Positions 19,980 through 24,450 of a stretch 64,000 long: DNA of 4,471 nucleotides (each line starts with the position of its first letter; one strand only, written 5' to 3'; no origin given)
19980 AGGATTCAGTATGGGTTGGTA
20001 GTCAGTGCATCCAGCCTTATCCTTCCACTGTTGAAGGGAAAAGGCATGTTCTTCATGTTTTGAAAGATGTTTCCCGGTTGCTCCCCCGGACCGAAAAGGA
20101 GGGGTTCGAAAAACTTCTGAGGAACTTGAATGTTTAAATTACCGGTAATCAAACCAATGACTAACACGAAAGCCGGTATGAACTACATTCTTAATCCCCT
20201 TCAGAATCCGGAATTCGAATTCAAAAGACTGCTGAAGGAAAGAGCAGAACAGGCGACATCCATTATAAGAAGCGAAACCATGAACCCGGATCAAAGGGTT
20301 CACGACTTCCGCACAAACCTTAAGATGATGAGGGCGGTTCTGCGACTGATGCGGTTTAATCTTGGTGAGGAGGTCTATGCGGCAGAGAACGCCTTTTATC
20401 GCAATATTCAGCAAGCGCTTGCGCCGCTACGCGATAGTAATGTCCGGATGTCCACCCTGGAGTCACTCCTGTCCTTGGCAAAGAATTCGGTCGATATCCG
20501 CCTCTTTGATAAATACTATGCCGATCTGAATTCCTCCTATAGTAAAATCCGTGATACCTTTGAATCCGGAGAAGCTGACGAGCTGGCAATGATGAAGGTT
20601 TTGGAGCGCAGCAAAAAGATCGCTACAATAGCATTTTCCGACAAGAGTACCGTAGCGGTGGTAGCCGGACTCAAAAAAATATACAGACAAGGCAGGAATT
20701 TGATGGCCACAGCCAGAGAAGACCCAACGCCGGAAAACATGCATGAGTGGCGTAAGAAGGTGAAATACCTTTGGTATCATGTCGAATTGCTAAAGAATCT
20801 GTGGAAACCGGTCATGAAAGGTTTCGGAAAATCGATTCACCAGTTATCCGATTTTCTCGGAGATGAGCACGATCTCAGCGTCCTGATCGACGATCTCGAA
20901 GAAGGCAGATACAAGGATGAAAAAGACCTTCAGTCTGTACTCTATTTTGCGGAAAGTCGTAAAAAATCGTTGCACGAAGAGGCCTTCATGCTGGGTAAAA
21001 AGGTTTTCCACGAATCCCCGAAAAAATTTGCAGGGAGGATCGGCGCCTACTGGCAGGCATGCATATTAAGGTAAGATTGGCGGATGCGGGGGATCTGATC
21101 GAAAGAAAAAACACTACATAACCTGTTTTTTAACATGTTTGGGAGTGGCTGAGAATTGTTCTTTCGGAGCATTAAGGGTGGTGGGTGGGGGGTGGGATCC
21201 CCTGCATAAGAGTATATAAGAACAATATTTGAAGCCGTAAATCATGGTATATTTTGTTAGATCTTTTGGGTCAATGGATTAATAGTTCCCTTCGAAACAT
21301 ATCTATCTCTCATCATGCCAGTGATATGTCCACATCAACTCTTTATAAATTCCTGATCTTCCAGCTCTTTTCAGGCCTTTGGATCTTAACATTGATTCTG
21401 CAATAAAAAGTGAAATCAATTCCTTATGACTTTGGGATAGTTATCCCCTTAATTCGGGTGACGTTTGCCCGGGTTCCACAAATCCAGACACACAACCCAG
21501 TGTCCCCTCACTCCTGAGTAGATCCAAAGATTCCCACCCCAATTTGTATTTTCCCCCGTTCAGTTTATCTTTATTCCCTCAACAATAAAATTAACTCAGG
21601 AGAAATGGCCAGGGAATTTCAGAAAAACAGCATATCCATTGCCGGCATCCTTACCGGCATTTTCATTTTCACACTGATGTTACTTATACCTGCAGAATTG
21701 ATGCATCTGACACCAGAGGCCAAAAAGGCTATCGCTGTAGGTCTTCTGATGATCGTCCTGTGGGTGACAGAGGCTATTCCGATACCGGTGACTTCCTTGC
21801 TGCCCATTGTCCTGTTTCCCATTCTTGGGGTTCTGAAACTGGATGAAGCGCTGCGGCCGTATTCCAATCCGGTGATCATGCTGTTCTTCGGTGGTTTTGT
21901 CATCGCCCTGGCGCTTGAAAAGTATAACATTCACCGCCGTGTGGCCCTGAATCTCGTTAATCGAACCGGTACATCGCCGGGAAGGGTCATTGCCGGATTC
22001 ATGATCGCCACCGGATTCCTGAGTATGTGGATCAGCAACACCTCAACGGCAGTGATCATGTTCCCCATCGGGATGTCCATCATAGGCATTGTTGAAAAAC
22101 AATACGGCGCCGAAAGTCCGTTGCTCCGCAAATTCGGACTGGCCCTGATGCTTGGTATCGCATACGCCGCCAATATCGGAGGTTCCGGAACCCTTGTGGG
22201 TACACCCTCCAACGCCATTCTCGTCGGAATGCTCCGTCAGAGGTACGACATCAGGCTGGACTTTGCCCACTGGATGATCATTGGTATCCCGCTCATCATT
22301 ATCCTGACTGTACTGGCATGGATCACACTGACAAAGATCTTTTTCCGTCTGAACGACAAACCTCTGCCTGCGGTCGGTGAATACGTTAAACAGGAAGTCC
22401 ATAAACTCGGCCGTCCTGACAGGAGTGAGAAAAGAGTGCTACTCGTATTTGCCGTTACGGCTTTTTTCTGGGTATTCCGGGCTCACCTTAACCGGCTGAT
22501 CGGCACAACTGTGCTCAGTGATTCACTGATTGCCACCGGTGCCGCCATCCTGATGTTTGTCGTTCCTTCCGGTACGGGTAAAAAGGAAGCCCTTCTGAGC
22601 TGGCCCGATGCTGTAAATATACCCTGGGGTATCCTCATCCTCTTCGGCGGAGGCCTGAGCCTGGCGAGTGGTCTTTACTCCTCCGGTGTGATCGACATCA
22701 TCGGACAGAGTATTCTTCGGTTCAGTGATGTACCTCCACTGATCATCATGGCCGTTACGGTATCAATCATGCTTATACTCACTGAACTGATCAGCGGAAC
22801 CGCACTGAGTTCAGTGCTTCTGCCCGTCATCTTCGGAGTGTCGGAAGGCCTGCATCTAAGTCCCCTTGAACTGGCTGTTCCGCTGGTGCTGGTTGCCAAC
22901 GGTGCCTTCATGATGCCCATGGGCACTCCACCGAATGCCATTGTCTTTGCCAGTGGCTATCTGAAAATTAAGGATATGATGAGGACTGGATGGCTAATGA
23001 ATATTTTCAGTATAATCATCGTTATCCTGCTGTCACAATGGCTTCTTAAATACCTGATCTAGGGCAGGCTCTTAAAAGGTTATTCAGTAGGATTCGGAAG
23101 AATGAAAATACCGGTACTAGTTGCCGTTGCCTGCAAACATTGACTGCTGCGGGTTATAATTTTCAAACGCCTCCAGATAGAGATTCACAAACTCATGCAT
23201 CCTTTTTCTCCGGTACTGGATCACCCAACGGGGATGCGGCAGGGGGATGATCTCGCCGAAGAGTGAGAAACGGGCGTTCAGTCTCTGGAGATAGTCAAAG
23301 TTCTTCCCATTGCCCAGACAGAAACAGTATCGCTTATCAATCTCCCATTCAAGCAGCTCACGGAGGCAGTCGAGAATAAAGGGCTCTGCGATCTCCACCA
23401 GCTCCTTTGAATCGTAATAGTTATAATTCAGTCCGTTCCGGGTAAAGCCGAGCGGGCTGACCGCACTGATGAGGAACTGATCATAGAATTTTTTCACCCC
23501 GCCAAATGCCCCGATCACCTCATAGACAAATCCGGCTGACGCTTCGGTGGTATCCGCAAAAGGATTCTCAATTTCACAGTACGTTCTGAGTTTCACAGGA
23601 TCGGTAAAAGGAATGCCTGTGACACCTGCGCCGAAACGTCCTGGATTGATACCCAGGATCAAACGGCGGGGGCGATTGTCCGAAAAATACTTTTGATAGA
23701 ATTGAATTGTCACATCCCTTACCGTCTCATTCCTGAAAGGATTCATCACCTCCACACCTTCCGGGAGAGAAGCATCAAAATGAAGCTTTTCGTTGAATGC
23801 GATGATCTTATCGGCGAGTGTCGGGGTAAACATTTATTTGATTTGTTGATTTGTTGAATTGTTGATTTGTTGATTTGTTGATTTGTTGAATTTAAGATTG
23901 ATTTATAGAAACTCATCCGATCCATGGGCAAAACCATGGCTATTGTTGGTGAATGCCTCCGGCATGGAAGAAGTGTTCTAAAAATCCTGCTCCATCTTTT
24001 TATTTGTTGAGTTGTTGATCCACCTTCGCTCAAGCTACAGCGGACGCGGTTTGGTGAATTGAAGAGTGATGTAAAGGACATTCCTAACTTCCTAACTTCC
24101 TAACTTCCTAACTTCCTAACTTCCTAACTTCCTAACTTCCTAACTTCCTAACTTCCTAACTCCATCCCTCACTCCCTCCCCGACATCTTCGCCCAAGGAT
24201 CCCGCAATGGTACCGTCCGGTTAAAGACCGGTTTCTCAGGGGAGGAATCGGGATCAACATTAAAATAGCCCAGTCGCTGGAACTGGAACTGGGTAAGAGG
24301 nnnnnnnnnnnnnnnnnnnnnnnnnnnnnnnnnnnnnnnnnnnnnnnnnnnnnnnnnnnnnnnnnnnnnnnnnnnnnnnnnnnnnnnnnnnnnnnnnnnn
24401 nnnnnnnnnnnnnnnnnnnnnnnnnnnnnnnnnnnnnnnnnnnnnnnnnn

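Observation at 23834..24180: Composite 8-nt-periodic element occupying the entire glnS / UDG-like gap, with a flawless (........)x10 array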

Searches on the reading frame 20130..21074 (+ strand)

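Call 55: search_protein_families(library=pfam, proteins=[window:20130-21074:+], max_evalue=0.001)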
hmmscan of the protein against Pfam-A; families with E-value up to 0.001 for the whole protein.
window:20130-21074:+ (314 aa): 1 family
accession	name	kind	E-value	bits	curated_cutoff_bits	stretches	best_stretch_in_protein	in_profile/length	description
PF05235.19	CHAD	-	8.5e-29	101.6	25.6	1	54-254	23-225/228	CHAD domain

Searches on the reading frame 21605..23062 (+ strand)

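Call 8: search_protein_families(library=pfam, proteins=[window:21605-23062:+])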
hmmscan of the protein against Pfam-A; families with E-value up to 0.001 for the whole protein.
window:21605-23062:+ (485 aa): 2 families
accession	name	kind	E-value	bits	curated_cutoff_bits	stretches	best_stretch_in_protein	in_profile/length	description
PF00939.25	Na_sulph_symp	-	4e-73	247.5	27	1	13-483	5-468/472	Sodium:sulfate symporter transmembrane region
PF03600.22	CitMHS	-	2e-56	191.9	31.9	2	50-421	1-327/336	Citrate transporter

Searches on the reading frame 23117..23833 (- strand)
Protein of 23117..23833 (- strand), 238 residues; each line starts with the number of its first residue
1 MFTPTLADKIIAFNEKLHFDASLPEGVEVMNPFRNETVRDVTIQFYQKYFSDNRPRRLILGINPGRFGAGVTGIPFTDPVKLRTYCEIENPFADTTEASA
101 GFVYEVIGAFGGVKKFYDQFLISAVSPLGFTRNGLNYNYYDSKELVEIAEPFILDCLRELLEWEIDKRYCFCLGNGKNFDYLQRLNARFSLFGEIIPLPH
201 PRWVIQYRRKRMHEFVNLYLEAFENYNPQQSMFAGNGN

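Call 8: search_protein_families(library=pfam, proteins=[window:23117-23833:-])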
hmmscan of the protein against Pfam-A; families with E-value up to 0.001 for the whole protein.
window:23117-23833:- (238 aa): 1 family
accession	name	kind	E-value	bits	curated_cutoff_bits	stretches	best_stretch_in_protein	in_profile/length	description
PF03167.25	UDG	-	2.6e-13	50.7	24.3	1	49-223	3-140/141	Uracil DNA glycosylase superfamily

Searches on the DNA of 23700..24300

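Call 45: search_rna_families(source=window, start=23700, end=24300, threshold=evalue, max_evalue=5)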
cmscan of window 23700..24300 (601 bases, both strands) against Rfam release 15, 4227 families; matches with E-value up to 5: 2.
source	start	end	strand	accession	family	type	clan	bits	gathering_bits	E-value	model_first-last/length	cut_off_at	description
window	23725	23782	-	RF01310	sR7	Gene; snRNA; snoRNA; CD-box;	-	20.1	37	0.031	1-57/57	no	Small nucleolar RNA sR7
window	24228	24256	-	RF00628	RgsA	Gene; sRNA;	-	12.3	88.4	1.3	167-194/194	no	RgsA sRNA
